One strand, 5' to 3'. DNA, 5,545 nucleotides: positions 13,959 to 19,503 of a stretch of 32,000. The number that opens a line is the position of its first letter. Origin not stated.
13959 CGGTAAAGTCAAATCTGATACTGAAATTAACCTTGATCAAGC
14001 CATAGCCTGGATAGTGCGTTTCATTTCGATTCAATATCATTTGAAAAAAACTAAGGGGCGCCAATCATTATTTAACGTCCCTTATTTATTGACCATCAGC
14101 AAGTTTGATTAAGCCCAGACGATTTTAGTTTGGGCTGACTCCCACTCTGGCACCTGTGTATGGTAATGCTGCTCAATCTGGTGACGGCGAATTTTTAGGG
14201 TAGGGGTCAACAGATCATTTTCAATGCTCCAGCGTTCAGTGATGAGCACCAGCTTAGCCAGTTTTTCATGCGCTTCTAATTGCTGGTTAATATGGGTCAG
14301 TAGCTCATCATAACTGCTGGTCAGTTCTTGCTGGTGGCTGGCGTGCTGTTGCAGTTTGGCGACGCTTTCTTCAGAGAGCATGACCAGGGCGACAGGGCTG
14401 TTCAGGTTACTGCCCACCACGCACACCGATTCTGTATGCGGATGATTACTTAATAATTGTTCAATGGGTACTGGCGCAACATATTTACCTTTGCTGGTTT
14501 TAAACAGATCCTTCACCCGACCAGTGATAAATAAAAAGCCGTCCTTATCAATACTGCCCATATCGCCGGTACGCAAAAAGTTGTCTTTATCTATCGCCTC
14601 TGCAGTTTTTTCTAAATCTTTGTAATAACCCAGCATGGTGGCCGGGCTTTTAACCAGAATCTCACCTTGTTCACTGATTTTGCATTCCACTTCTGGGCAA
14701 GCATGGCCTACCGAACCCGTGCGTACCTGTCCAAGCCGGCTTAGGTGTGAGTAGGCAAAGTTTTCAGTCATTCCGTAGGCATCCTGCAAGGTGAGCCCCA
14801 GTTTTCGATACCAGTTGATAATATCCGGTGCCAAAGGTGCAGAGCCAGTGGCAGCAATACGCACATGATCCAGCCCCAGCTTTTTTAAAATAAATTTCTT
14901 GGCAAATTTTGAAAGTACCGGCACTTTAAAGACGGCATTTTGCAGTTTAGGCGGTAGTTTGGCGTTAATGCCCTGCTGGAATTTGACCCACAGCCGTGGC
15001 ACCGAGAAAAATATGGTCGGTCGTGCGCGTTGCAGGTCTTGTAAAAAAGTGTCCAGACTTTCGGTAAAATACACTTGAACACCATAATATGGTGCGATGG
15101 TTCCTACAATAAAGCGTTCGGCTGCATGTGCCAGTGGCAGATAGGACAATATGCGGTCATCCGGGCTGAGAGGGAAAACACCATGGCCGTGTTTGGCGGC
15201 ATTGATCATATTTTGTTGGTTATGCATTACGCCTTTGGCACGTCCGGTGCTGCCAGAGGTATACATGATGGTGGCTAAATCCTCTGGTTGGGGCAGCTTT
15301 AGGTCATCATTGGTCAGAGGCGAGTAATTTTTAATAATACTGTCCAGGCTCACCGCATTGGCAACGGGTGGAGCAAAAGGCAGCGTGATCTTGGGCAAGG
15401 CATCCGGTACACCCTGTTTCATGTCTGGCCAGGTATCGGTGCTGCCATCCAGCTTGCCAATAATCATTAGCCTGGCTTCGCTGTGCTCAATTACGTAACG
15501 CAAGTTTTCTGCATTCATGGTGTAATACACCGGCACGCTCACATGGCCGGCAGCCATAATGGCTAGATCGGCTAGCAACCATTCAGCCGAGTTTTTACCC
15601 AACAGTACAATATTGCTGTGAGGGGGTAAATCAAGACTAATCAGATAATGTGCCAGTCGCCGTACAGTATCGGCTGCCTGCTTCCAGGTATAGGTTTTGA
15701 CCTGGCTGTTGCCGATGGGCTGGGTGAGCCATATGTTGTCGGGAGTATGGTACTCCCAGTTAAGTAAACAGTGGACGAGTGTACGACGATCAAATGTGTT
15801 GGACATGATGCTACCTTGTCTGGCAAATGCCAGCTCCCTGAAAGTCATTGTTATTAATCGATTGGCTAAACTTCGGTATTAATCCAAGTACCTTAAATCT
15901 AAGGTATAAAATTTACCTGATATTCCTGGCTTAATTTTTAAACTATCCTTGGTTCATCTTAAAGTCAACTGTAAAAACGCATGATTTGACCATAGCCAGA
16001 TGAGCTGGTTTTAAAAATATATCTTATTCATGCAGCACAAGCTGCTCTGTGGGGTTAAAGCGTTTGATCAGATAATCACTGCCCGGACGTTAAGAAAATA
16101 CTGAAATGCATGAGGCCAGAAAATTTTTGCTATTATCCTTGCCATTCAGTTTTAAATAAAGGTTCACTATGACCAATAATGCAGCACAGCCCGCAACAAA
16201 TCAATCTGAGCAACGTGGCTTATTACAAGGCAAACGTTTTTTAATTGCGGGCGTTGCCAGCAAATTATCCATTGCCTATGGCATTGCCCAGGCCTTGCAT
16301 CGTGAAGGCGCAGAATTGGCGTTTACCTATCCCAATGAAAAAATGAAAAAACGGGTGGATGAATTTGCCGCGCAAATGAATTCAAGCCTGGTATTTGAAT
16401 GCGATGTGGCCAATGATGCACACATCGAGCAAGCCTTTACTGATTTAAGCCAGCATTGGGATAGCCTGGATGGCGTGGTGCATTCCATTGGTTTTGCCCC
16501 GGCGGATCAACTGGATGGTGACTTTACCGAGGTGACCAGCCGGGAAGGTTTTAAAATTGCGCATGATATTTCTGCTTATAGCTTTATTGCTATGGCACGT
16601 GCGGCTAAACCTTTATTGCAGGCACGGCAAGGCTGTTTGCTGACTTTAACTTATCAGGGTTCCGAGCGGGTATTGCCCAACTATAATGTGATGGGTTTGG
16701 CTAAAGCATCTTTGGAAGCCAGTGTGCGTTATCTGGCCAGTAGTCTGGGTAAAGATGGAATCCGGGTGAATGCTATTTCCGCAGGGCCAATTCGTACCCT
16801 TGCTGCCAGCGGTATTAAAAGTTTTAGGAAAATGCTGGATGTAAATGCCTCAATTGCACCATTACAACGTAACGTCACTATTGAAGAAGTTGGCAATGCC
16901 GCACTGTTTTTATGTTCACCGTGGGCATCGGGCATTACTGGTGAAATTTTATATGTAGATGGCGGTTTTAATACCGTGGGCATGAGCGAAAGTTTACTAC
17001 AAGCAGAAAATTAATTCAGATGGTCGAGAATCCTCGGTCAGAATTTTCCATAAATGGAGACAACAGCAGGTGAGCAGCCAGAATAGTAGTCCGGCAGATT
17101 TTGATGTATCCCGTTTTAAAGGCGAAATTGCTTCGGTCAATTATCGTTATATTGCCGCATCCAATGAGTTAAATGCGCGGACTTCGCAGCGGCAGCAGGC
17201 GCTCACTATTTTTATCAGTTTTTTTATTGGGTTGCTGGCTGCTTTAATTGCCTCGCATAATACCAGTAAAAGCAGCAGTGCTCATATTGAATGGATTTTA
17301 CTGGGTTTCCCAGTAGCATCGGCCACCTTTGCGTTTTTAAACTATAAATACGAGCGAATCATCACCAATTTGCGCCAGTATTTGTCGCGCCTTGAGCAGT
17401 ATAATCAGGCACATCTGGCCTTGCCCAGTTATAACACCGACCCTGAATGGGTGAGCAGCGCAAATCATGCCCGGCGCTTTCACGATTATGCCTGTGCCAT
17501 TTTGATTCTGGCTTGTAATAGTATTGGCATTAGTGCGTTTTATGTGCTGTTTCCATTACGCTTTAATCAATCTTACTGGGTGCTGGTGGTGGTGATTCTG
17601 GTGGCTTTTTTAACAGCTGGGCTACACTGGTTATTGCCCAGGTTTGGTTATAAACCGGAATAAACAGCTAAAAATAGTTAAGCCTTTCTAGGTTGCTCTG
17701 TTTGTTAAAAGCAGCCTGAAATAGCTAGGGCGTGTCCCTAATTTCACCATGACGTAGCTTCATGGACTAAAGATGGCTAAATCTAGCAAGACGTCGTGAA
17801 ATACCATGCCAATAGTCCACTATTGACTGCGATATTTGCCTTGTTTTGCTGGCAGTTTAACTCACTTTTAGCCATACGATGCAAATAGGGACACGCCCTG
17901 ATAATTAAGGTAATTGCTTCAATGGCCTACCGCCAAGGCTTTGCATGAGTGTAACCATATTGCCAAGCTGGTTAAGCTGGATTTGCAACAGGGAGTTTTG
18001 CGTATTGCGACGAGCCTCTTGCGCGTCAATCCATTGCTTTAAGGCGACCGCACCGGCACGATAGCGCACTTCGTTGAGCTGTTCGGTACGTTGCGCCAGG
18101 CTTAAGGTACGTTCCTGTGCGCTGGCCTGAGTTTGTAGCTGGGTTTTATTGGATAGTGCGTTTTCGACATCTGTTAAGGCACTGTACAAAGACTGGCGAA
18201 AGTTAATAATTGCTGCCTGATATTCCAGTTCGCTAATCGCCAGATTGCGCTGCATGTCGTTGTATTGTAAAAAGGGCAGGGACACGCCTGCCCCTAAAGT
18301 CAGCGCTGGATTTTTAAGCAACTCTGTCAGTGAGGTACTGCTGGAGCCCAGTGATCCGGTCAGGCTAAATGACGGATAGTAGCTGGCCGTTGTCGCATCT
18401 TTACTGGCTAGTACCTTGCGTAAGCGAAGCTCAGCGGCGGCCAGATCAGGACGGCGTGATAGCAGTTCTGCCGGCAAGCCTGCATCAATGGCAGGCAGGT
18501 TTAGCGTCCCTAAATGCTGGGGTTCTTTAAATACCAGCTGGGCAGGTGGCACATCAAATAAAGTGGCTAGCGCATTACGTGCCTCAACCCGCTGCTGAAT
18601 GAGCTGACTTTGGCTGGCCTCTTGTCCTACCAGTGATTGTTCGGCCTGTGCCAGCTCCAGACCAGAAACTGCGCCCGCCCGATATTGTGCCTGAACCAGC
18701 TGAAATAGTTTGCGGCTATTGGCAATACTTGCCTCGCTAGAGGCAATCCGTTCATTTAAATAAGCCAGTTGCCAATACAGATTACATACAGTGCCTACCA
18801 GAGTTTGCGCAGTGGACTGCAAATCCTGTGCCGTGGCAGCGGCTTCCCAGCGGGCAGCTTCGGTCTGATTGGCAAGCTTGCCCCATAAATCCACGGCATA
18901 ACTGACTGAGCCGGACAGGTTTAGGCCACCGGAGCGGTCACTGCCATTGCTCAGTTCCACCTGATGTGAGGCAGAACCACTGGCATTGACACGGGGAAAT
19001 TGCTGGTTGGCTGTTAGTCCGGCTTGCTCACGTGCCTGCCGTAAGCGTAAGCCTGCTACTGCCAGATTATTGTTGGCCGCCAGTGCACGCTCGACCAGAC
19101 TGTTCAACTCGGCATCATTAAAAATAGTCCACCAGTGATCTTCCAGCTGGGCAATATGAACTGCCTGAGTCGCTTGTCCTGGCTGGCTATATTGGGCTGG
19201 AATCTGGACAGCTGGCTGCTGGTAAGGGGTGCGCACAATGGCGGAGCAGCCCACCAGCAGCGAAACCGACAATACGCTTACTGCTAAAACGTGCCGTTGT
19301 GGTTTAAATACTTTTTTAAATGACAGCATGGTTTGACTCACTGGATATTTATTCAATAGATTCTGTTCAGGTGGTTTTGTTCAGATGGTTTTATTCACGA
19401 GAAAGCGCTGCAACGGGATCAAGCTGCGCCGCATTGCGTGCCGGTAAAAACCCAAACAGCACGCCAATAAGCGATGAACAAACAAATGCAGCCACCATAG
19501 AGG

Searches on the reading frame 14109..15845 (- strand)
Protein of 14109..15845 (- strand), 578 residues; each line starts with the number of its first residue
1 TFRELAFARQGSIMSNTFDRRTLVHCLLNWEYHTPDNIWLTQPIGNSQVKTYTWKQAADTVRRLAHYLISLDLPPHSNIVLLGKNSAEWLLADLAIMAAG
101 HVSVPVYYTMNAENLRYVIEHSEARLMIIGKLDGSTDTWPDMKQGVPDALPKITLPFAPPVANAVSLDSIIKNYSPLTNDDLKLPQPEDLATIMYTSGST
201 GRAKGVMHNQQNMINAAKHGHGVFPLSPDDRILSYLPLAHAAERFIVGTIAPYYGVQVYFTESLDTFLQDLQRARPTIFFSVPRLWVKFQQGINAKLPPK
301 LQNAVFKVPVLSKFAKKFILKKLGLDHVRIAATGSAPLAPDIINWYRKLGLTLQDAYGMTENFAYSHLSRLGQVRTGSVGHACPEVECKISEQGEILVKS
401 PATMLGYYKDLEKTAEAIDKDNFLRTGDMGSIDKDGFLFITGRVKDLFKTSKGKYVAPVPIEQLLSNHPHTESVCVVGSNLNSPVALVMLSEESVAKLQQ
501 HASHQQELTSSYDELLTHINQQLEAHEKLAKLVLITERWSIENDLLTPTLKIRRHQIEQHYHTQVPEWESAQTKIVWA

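Call 11: search_protein_families(library=pfam, proteins=[window:14109-15845:-], max_evalue=0.00001)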
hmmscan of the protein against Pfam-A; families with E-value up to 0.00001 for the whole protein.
window:14109-15845:- (578 aa): 2 families
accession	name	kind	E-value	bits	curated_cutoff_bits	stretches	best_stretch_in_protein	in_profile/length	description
PF00501.34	AMP-binding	-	3e-71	240.7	29.9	1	34-408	8-384/384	AMP-binding enzyme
PF23562.2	AMP-binding_C_3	-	1.4e-09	38.8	20.8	1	448-565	4-116/124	AMP-binding enzyme C-terminal domain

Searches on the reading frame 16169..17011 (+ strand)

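Call 11: search_protein_families(library=pfam, proteins=[window:16169-17011:+], max_evalue=0.00001)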
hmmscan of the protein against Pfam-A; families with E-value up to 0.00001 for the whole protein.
window:16169-17011:+ (281 aa): 2 families
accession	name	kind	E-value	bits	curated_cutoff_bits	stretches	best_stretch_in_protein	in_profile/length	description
PF13561.12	adh_short_C2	-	1.5e-91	306.6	27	1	28-268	1-236/236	Enoyl-(Acyl carrier protein) reductase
PF00106.31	adh_short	-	4.6e-18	65.8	26.6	1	34-214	11-188/195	short chain dehydrogenase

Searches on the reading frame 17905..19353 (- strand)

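Call 69: search_protein_families(library=pfam, proteins=[window:17905-19353:-], max_evalue=0.00001)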
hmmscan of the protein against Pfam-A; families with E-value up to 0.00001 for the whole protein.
window:17905-19353:- (482 aa): 1 family
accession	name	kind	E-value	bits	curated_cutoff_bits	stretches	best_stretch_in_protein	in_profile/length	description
PF02321.23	OEP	-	6.4e-36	124.3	22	2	83-265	1-185/187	Outer membrane efflux protein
